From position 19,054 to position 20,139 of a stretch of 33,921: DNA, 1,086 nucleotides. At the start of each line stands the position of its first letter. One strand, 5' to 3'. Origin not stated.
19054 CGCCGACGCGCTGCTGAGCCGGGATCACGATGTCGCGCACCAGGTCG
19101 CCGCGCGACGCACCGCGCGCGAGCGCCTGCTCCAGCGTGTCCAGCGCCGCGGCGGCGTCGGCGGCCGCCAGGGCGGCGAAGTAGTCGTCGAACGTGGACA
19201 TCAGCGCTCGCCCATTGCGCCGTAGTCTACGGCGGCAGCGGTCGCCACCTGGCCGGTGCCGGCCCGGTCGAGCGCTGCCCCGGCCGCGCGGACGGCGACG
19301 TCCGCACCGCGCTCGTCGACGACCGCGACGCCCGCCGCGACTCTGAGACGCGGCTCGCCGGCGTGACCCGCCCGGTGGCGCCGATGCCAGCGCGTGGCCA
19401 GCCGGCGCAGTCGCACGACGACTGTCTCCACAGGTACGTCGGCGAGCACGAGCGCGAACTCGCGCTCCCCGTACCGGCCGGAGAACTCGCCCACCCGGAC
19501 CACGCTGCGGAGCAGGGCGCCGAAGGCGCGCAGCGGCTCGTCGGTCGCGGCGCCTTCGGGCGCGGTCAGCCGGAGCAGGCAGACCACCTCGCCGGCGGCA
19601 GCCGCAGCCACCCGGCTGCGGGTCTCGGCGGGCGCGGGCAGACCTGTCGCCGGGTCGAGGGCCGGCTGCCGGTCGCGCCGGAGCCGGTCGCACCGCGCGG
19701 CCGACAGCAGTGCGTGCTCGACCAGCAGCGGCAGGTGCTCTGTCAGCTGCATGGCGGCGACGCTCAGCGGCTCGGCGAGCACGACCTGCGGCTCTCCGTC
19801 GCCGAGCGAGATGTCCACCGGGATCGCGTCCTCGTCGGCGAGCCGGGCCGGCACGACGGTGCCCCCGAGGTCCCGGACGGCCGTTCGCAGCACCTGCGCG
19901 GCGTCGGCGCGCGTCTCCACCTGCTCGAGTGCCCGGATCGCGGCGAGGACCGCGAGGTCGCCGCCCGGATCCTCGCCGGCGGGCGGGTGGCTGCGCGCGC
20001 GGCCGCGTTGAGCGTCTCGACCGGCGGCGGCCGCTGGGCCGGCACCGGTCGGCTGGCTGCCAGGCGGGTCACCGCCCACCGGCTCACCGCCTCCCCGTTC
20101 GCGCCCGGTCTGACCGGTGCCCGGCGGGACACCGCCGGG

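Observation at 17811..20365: Translationally coupled operon: HATPase remnant, dead GGDEF, DNA-binding-domain-less CarH-like B12 module, ABM monooxygenase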

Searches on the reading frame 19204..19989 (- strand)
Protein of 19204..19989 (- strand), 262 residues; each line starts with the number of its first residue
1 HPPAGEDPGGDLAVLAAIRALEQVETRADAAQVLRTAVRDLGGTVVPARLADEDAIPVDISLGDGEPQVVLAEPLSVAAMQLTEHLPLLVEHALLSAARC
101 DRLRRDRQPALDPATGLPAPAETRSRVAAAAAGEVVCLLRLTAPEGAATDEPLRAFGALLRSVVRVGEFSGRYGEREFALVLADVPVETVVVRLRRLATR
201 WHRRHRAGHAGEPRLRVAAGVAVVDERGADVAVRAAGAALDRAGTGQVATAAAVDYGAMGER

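Call 70: predict_structure(alignment_id=A3)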
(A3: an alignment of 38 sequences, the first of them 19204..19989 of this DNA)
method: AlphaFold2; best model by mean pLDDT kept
length: 262 residues; sequences in the alignment: 38
mean_pLDDT: 92.9   pTM: 0.73
mean pLDDT of the five models: 92.9, 92.7, 92.2, 92.2, 91.7
residues with pLDDT >= 90: 220; 70-90: 29; 50-70: 9; < 50: 4
segments of 3 or more residues with pLDDT < 50: none
pLDDT, mean of each block of 10 residues (from residue 1): 66 96 97 97 98 96 97 96 97 97 87 96 96 98 80 95 94 97 97 97 84 90 97 98 95 85 43
secondary structure, 60 per line:
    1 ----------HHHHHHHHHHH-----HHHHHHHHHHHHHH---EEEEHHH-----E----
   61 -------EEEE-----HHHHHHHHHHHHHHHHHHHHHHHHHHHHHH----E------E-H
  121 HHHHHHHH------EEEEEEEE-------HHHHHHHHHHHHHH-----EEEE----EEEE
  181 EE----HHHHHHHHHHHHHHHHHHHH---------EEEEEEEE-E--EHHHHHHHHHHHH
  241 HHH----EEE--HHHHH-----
elements in order: H11-21 H27-40 E44-47 E68-71 H77-106 H120-128 E135-142 H150-163 E169-172 E177-182 H187-206 E216-223 H229-243 E248-250 H253-257

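Call 76: fold_search(model_id=the predicted structure, library=pdb)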
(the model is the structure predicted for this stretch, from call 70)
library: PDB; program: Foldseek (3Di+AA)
matches with E <= 10: 1187; with E <= 0.001: 96
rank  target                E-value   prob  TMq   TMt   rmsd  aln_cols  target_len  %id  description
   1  2v0n_A                1.8e-08  1.00  0.47  0.28  11.2       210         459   17  ACTIVATED RESPONSE REGULATOR PLED IN COMPLEX WITH C-DIGMP AND GTP- ALPHA-S (released 2007-08-21)
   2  9bkv_A                1.8e-08  1.00  0.45  0.16  15.8       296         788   13  DosP R97A bent form (released 2024-11-20)
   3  6et7_B                2.7e-08  1.00  0.48  0.21  22.7       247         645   15  Activated heterodimer of the bacteriophytochrome regulated diguanylyl cyclase variant - S505V A526V - from Idiomarina  (released 2018-06-13)
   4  5llw_B                2.9e-08  1.00  0.48  0.20  24.0       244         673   16  Bacteriophytochrome activated diguanylyl cyclase from Idiomarina species A28L (released 2017-03-15)
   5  5llw_A                3.1e-08  1.00  0.47  0.19  26.2       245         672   16  Bacteriophytochrome activated diguanylyl cyclase from Idiomarina species A28L (released 2017-03-15)
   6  9bkv_B                3.3e-08  1.00  0.44  0.16  19.7       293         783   15  DosP R97A bent form (released 2024-11-20)
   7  9g86_A                3.5e-08  1.00  0.43  0.26   7.5       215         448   21  Structure of Response regulator PleD in complex with c-diGMP and pppGpp (released 2025-08-06)
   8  6et7_A                5.0e-08  1.00  0.48  0.20  16.9       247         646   15  Activated heterodimer of the bacteriophytochrome regulated diguanylyl cyclase variant - S505V A526V - from Idiomarina  (released 2018-06-13)
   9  2wb4_B                5.0e-08  1.00  0.44  0.28  12.6       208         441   16  activated diguanylate cyclase PleD in complex with c-di-GMP (released 2010-04-21)
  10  5xgd                  5.3e-08  1.00  0.47  0.24  13.9       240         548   20  Crystal structure of the PAS-GGDEF-EAL domain of PA0861 from Pseudomonas aeruginosa in complex with GTP (released 2017-12-20)
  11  5xgb                  5.3e-08  1.00  0.45  0.23  13.8       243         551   19  Crystal structure of the PAS-GGDEF-EAL domain of PA0861 from Pseudomonas aeruginosa (released 2017-12-20)
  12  5llx_B                5.3e-08  1.00  0.46  0.20  24.9       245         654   16  Bacteriophytochrome activated diguanylyl cyclase from Idiomarina species A28L with GTP bound (released 2017-03-15)
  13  3i5c_A                5.6e-08  1.00  0.44  0.57  10.3       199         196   19  Crystal structure of a fusion protein containing the leucine zipper of GCN4 and the GGDEF domain of WspR from Pseudomo (released 2009-08-18)
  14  9g85_D                5.6e-08  1.00  0.42  0.26   7.6       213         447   21  Structure of Response regulator PleD in complex with c-diGMP and ppGpp (released 2025-08-06)
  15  9cmf_A                6.3e-08  1.00  0.42  0.15  19.1       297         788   15  Substrate bound DosP (released 2024-11-20)
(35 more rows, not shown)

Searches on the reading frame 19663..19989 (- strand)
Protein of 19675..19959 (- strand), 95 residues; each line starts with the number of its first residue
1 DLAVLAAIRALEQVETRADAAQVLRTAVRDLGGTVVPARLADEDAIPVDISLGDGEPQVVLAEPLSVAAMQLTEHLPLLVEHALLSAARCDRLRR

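Call 51: search_protein_representatives(protein=window:19675-19959:-)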
Query: 95 residues. Proteins with E-value up to 0.001 (for the whole library): 280; up to 1e-10: 39; up to 1e-30: 1. The best 150 are listed.
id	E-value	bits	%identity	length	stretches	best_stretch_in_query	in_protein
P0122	1.1e-40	153.5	85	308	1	1-95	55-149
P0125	1.5e-26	108.5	67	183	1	2-94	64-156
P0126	5.7e-25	103.5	68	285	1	1-93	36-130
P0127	8.0e-23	96.6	60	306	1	5-91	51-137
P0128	1.8e-22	95.5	62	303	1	4-95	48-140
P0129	2.8e-21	91.7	60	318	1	3-95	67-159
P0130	1.6e-20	89.3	60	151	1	1-92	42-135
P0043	3.4e-20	88.2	62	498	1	2-91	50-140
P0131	7.8e-20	87.1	60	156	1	3-94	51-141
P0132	9.5e-20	86.8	59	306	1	1-92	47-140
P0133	3.4e-19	85.1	58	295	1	4-95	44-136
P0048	4.5e-19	84.7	61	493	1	3-92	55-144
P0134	1.1e-18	83.4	55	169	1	1-92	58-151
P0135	6.2e-18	81.0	53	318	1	3-92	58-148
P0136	7.5e-18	80.8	63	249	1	4-74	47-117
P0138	5.9e-16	74.7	53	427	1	4-92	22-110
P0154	2.5e-11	60.0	47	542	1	6-84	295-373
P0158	6.5e-11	58.6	55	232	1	10-83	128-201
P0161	1.4e-10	57.6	49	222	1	4-92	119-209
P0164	1.9e-10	57.1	39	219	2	6-89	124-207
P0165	2.0e-10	57.1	46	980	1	2-88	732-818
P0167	2.2e-10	57.0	46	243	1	7-87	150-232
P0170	2.4e-10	56.8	49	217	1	4-82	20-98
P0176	3.2e-10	56.4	48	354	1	1-95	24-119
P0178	4.7e-10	55.9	43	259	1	5-88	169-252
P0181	5.8e-10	55.6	46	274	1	3-83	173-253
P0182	8.7e-10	55.1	41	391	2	3-95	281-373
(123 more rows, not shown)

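Call 54: search_protein_families(library=pfam, proteins=[P0164, P0167, P0178, P0181, P0158, P0161, P0154, P0182, P0138, P0176], max_evalue=0.001)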
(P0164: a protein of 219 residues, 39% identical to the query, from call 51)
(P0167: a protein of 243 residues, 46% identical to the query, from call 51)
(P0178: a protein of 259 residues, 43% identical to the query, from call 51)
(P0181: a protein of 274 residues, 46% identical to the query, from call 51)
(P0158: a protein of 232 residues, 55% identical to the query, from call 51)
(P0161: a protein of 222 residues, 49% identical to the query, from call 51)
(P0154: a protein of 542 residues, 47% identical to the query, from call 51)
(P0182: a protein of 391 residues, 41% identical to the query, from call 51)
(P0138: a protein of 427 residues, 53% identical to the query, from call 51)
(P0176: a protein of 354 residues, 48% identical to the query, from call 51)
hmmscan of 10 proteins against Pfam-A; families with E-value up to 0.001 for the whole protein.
P0164 (219 aa): 0 families

P0167 (243 aa): 3 families
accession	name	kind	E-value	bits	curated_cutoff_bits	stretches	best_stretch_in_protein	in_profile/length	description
PF13411.12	MerR_1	-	2.7e-15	56.6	21.6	1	7-63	2-57/69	MerR HTH family regulatory protein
PF00376.29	MerR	-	5.1e-12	45.8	28.2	1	7-44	1-38/38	MerR family regulatory protein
PF12728.13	HTH_17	-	0.00032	21.3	27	1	6-50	2-44/51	Helix-turn-helix domain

P0178 (259 aa): 2 families
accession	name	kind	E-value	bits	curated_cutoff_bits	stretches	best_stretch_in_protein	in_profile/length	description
PF13411.12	MerR_1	-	2.4e-15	56.8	21.6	1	11-73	2-63/69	MerR HTH family regulatory protein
PF00376.29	MerR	-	1.6e-11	44.3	28.2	1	12-48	2-38/38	MerR family regulatory protein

P0181 (274 aa): 2 families
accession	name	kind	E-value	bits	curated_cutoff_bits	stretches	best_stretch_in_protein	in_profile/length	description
PF00376.29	MerR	-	1.3e-14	54.1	28.2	1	11-48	1-38/38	MerR family regulatory protein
PF13411.12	MerR_1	-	2.4e-14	53.6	21.6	1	11-66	2-56/69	MerR HTH family regulatory protein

P0158 (232 aa): 0 families

P0161 (222 aa): 0 families

P0154 (542 aa): 2 families
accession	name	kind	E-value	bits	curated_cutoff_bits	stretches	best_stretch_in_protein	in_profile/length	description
PF00563.25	EAL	-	4.5e-66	223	31.3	1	14-246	3-236/236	EAL domain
PF00990.26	GGDEF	-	5.6e-31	107.9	23.8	1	389-530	1-161/161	Diguanylate cyclase, GGDEF domain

P0182 (391 aa): 2 families
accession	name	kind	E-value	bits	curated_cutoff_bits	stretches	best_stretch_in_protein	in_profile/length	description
PF00072.30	Response_reg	-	1.2e-22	80.6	30.2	1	17-125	1-110/111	Response regulator receiver domain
PF00486.34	Trans_reg_C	-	6.6e-19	68.2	26.2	1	160-236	2-77/77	Transcriptional regulatory protein, C terminal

P0138 (427 aa): 3 families
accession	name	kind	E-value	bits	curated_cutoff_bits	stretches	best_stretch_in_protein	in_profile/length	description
PF02607.22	B12-binding_2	-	1e-15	58.1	23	1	120-192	2-73/74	B12 binding domain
PF02310.24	B12-binding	-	1.3e-12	48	32.1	1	200-296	2-104/121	B12 binding domain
PF00502.25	Phycobilisome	-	0.00048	20.6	22.2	1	335-411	52-131/155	Phycobilisome protein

P0176 (354 aa): 4 families
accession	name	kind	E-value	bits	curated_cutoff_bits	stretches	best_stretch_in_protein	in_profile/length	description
PF03861.19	ANTAR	-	2.5e-14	53.2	27.3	1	295-348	1-54/54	ANTAR domain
PF01590.32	GAF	-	8e-14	52.7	22.4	1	144-277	1-129/133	GAF domain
PF13185.12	GAF_2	-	1.8e-13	51.3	28.6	1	144-277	3-131/136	GAF domain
PF13492.12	GAF_3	-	2.2e-08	35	27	1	144-277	1-123/129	GAF domain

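Call 55: find_encoding_contigs(protein=P0164, flank=6000, max_places=4)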
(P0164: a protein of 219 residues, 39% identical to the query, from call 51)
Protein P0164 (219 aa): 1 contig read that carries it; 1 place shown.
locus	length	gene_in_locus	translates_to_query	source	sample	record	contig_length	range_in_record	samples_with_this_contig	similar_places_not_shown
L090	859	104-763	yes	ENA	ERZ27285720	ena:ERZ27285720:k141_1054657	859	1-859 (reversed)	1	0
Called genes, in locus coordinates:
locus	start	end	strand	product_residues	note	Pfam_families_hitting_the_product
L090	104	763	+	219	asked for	-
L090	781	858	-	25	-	?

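Call 60: find_encoding_contigs(protein=P0178, flank=6000, max_places=3)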
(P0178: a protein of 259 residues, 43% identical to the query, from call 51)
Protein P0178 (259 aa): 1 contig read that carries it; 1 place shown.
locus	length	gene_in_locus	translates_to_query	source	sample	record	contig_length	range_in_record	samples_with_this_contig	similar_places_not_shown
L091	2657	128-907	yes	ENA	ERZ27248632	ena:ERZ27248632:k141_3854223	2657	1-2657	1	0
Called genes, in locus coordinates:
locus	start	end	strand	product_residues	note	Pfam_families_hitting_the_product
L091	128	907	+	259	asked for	PF00376:MerR, PF13411:MerR_1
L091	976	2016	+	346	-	PF02607:B12-binding_2, PF02310:B12-binding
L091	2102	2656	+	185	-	?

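Call 61: find_encoding_contigs(protein=P0181, flank=6000, max_places=3)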
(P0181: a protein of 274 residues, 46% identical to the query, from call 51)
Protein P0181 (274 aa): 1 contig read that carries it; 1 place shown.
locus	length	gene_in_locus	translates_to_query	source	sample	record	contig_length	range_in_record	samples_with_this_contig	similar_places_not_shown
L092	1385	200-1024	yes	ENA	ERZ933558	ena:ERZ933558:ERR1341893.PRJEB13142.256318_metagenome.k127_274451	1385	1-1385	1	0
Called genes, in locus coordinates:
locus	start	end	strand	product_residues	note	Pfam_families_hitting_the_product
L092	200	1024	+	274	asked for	PF00376:MerR, PF13411:MerR_1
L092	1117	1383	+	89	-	?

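Call 62: find_encoding_contigs(protein=P0170, flank=6000, max_places=3)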
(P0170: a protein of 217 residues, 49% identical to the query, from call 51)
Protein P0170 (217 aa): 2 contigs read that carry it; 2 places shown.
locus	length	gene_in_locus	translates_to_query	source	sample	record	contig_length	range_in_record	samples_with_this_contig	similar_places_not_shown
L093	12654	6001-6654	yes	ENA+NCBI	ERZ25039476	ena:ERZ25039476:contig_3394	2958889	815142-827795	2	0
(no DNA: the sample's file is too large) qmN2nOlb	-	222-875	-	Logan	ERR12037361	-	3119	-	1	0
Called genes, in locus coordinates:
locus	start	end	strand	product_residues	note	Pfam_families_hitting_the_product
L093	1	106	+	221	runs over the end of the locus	-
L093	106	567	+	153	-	-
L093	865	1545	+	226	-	-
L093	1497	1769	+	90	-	-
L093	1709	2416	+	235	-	PF00005:ABC_tran, PF02463:SMC_N (faint)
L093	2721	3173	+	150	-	PF00106:adh_short, PF08659:KR (faint), PF13561:adh_short_C2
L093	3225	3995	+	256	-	PF00106:adh_short, PF13561:adh_short_C2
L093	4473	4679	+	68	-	-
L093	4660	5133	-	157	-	PF00702:Hydrolase, PF12710:HAD, PF08282:Hydrolase_3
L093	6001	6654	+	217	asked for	PF03992:ABM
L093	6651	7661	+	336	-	PF02607:B12-binding_2, PF02310:B12-binding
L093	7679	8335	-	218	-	PF02547:Queuosine_synth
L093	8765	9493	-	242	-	PF00106:adh_short, PF08659:KR (weak), PF13561:adh_short_C2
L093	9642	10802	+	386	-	PF01590:GAF, PF13185:GAF_2, PF07730:HisKA_3, PF02518:HATPase_c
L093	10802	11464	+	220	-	PF00072:Response_reg, PF00196:GerE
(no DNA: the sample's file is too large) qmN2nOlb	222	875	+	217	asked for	PF03992:ABM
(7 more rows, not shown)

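Call 79: predict_structure(alignment_id=A6)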
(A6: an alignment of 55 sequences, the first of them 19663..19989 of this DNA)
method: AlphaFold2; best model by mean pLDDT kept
length: 109 residues; sequences in the alignment: 55
mean_pLDDT: 93.6   pTM: 0.84
mean pLDDT of the five models: 93.6, 93.5, 93.4, 93.0, 92.8
residues with pLDDT >= 90: 97; 70-90: 4; 50-70: 5; < 50: 3
segments of 3 or more residues with pLDDT < 50: 1-3
pLDDT, mean of each block of 10 residues (from residue 1): 62 97 98 98 98 96 98 96 97 98 92
secondary structure, 60 per line:
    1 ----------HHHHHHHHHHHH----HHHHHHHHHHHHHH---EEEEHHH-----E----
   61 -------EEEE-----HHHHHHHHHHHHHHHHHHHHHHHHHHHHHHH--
elements in order: H11-22 H27-40 E44-47 E68-71 H77-107

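Call 83: fold_search(model_id=the predicted structure, library=pdb)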
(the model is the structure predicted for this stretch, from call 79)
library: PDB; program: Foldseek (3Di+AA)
matches with E <= 10: 238; with E <= 0.001: 0
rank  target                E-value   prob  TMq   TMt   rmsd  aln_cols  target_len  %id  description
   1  4y2f                  1.5e-01  0.91  0.51  0.41   7.2       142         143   12  CRYSTAL STRUCTURE OF NATIVE GAF DOMAIN of POTASSIUM SENSOR HISTIDINE KINASE KDPD FROM ESCHERICHIA COLI (released 2016-05-25)
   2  4qpr                  2.4e-01  0.63  0.41  0.34   7.4       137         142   16  CRYSTAL STRUCTURE OF GAF DOMAIN of POTASSIUM SENSOR HISTIDINE KINASE KDPD FROM ESCHERICHIA COLI (released 2015-09-02)
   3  9yfu_R                9.5e-01  0.10  0.26  0.11  13.9       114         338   16  Structure of GPR61 bound to inverse agonist compound 15 (released 2026-03-25)
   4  8w26                  1.2e+00  0.41  0.52  0.18   8.1       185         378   12  X-ray crystal structure of the GAF-PHY domains of SyB-Cph1 (released 2024-05-22)
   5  6d6c_A                1.2e+00  0.16  0.36  0.26   9.6       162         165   12  The structure of ligand binding domain of LasR in complex with TP-1 homolog, compound 12 (released 2018-08-08)
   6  6sax_A                1.2e+00  0.15  0.39  0.17  14.4       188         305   10  Chromophore binding domain of bacteriophytochrome linked diguanylyl cyclase from Idiomarina species A28L (Pr-state mon (released 2019-12-11)
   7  8fdo_C                1.2e+00  0.09  0.27  0.27  13.9       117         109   16  SARS-CoV-2 fusion peptide epitope scaffold FP15 bound to DH1058 (released 2023-10-11)
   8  2uv0_H                1.3e+00  0.16  0.37  0.26   7.3       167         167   12  Structure of the P. aeruginosa LasR ligand-binding domain bound to its autoinducer (released 2007-03-27)
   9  9dbc                  1.3e+00  0.11  0.30  0.30  10.9       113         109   15  Mn-Bound Structure of Computationally Designed Homotrimer Tet4 (released 2025-08-06)
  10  3u8p_A                1.3e+00  0.08  0.27  0.11  14.5       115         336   16  Cytochrome b562 integral fusion with EGFP (released 2012-08-29)
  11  8rb2_E                1.3e+00  0.05  0.21  0.04  14.9       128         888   13  The crystal structure of DNA-bound human MutSbeta (MSH2_E749A/MSH3_E976A) in the canonical mismatch bound conformation (released 2025-06-11)
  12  2uv0_G                1.4e+00  0.21  0.39  0.28   7.9       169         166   11  Structure of the P. aeruginosa LasR ligand-binding domain bound to its autoinducer (released 2007-03-27)
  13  9dnm_A                1.4e+00  0.09  0.27  0.09  13.4       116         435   15  Structure of rat beta-arrestin 1 bound to allosteric inhibitor (released 2025-01-22)
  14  8rb1_A                1.4e+00  0.04  0.18  0.04  14.3       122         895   13  The crystal structure of DNA-bound human MutSbeta (MSH2_K675R/MSH3_K902R) in the canonical mismatch bound conformation (released 2025-06-11)
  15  6saw_A                1.4e+00  0.16  0.40  0.16  14.3       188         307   11  Chromophore binding domain of bacteriophytochrome linked diguanylyl cyclase from Idiomarina species A28L (dimeric Pfr- (released 2019-12-11)
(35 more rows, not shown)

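Call 93: find_encoding_contigs(protein=P0182, flank=4000, max_places=2)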
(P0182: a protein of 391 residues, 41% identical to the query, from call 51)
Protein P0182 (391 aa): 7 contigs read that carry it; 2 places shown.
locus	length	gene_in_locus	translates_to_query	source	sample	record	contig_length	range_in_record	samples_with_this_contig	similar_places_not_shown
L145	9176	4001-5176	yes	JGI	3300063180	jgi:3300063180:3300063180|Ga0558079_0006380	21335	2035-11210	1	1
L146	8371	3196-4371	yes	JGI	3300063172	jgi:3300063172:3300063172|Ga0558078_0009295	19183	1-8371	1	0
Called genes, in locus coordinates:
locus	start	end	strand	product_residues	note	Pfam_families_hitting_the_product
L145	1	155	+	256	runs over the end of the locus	PF00665:rve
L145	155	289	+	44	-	-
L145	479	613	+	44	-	-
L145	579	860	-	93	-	-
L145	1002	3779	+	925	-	PF00989:PAS, PF08448:PAS_4, PF13188:PAS_8 (weak), PF13426:PAS_9, PF08447:PAS_3, PF00990:GGDEF, PF00563:EAL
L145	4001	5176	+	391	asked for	PF00072:Response_reg, PF00486:Trans_reg_C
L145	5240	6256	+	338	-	PF02607:B12-binding_2, PF02310:B12-binding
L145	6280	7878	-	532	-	PF00512:HisKA, PF13581:HATPase_c_2 (faint), PF02518:HATPase_c, PF00072:Response_reg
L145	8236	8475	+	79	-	PF04964:Flp_Fap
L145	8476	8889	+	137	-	-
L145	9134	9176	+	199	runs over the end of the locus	PF00440:TetR_N, PF13305:TetR_C_33 (weak)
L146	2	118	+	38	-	?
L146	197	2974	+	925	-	PF00989:PAS, PF08448:PAS_4, PF13188:PAS_8 (weak), PF13426:PAS_9, PF08447:PAS_3, PF00990:GGDEF, PF00563:EAL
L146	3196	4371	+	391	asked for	PF00072:Response_reg, PF00486:Trans_reg_C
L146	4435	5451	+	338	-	PF02607:B12-binding_2, PF02310:B12-binding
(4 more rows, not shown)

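Call 94: find_encoding_contigs(protein=P0176, flank=4000, max_places=2)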
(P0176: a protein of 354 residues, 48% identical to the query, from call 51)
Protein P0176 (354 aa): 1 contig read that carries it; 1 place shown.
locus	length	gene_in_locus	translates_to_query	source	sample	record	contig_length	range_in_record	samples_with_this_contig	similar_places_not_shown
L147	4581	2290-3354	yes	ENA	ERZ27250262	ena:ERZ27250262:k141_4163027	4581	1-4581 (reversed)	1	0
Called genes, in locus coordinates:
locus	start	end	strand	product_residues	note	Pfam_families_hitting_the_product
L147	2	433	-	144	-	?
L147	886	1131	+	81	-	-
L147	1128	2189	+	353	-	PF02607:B12-binding_2, PF02310:B12-binding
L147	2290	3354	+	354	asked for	PF01590:GAF, PF13185:GAF_2, PF13492:GAF_3 (weak), PF03861:ANTAR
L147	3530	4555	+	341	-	-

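Call 95: find_encoding_contigs(protein=P0165, flank=4000, max_places=2)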
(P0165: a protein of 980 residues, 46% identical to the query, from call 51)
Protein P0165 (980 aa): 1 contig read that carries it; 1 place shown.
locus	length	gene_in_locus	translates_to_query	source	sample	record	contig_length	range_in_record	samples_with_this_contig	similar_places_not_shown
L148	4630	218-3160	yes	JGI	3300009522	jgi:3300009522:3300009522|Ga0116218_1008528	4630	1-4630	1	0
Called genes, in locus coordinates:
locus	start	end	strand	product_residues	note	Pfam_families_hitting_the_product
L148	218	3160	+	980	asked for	PF00990:GGDEF, PF00563:EAL, PF00512:HisKA, PF02518:HATPase_c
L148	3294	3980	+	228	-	PF00072:Response_reg, PF00196:GerE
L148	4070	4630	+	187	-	?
